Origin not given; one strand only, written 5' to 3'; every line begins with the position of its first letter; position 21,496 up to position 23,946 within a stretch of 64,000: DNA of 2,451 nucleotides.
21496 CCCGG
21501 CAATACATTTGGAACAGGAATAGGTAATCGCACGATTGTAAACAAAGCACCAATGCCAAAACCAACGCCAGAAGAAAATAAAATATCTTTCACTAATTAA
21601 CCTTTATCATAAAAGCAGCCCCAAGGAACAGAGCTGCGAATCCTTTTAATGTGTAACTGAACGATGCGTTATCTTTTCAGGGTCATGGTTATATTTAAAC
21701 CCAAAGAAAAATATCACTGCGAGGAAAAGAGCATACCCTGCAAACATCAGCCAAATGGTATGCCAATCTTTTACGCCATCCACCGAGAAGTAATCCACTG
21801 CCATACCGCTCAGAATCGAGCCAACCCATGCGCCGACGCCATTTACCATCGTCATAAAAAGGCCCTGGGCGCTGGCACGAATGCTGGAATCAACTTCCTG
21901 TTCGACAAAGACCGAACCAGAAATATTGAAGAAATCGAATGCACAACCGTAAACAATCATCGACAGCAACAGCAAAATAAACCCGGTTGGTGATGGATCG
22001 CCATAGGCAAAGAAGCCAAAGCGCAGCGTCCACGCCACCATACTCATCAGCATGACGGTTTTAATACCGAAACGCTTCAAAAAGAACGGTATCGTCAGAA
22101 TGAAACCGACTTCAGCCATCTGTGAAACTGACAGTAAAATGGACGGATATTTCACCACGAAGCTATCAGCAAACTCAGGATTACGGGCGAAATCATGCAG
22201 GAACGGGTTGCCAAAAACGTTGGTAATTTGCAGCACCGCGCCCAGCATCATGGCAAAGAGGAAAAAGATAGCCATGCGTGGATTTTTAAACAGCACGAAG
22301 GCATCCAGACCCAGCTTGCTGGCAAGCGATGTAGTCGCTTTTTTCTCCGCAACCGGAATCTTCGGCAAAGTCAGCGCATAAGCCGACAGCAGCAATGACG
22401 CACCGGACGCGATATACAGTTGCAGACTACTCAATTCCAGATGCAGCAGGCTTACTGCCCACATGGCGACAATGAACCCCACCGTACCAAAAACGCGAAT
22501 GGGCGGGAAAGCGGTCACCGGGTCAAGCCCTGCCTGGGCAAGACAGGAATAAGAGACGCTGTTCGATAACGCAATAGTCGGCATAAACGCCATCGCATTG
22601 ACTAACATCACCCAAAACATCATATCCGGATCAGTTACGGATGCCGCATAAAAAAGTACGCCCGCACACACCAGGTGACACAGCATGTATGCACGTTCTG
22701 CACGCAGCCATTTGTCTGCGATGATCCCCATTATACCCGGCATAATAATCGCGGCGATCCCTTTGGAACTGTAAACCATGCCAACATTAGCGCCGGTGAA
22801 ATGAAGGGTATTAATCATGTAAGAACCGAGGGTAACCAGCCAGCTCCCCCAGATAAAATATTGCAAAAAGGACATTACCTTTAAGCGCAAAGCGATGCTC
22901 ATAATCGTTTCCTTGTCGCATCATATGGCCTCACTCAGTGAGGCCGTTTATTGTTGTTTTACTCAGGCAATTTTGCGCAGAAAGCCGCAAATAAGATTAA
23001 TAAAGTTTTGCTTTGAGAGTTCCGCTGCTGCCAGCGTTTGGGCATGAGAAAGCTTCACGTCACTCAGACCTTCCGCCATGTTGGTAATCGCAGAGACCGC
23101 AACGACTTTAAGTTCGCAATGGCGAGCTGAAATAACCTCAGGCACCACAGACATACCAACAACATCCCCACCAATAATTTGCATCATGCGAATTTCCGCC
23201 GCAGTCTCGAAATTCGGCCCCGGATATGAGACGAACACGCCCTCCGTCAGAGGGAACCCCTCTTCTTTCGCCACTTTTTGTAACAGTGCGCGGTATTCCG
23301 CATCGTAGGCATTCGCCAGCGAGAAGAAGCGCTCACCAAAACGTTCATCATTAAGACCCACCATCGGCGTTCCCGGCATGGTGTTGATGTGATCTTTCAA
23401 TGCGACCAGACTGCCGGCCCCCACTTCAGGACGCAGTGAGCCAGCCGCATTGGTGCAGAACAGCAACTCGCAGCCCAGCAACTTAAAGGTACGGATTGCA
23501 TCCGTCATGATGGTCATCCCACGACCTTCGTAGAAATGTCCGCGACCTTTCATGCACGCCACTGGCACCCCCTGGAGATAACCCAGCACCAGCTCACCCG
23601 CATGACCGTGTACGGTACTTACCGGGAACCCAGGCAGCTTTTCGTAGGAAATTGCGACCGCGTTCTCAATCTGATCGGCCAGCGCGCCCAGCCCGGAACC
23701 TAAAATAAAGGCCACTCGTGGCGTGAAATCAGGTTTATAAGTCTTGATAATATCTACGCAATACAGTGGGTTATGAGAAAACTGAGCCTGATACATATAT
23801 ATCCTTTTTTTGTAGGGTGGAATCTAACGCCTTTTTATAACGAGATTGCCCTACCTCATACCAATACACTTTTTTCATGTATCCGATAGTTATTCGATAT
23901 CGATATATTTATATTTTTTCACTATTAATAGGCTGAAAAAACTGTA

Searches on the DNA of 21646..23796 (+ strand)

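Call 39: search_dna_similar(query=window:21646-23796:+, collection=ecoli_genomes, mode=near, max_rows=12, rows=spread)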
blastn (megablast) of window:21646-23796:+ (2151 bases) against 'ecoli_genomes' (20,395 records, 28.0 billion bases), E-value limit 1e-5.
Records with a match: 4090; places in all: 4091; records where one place covers at least 80% of the query: 4084.
Genomes with a match: 4088 of 5426; with a place that covers at least 80% of the query: 4082. Places per genome that has any: lowest 1, median 1, highest 2. On chromosomes: 4089 places; on plasmids: 2.
Best place of each record, by identity: >=99% 1142; 95-99% 368; 90-95% 2565; 80-90% 4; 60-80% 11.
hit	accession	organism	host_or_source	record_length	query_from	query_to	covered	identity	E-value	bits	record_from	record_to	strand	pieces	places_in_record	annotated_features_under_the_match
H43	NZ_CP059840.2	Escherichia coli strain E2348/69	Homo sapiens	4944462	1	2151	100%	100.0%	0e+0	3973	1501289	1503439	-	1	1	xapB: xanthosine/proton symporter XapB | xapA: xanthosine phosphorylase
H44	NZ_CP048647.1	Escherichia coli strain GW-AmxH19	wastewater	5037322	1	2151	100%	99.5%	0e+0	3912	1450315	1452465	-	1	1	xapB: xanthosine/proton symporter XapB | xapA: xanthosine phosphorylase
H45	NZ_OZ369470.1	Escherichia coli strain Esc11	not applicable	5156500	1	2151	100%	99.5%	0e+0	3912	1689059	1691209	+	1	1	xapB: xanthosine/proton symporter XapB | xapA: xanthosine phosphorylase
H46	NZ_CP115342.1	Escherichia coli strain CUVET21-1780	dog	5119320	1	2151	100%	99.3%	0e+0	3884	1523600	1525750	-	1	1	xapB: xanthosine/proton symporter XapB | xapA: xanthosine phosphorylase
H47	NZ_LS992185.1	Escherichia coli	-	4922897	1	2151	100%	97.1%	0e+0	3622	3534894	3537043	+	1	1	xapB: xanthosine/proton symporter XapB | xapA: xanthosine phosphorylase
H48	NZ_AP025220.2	Escherichia coli strain 2017.11.01CC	Homo sapiens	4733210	1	2151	100%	93.6%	0e+0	3206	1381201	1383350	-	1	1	xapB: xanthosine/proton symporter XapB | xapA: xanthosine phosphorylase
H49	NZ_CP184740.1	Escherichia coli strain LTE950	-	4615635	1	2151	100%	93.6%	0e+0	3206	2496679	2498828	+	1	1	xapB: xanthosine/proton symporter XapB | xapA: xanthosine phosphorylase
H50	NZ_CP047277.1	Escherichia coli strain N18-04097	Homo sapiens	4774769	1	2151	100%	93.5%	0e+0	3195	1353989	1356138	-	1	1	xapB: xanthosine/proton symporter XapB | xapA: xanthosine phosphorylase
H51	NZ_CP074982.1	Escherichia coli strain 12689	Homo sapiens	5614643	17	2151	99%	93.8%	0e+0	3210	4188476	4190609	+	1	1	xapB: xanthosine/proton symporter XapB | xapA: xanthosine phosphorylase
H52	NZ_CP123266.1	Escherichia coli strain YZLc23-1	chicken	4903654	17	2151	99%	93.8%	0e+0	3205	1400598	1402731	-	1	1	xapB: xanthosine/proton symporter XapB | xapA: xanthosine phosphorylase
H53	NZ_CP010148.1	Escherichia coli strain D6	dog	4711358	17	2151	99%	93.7%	0e+0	3199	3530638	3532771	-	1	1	xapB: xanthosine/proton symporter XapB | xapA: xanthosine phosphorylase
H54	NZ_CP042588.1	Escherichia coli strain PK6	Sus scrofa domesticus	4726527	1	132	6%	89.4%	3e-37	167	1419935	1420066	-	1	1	MFS transporter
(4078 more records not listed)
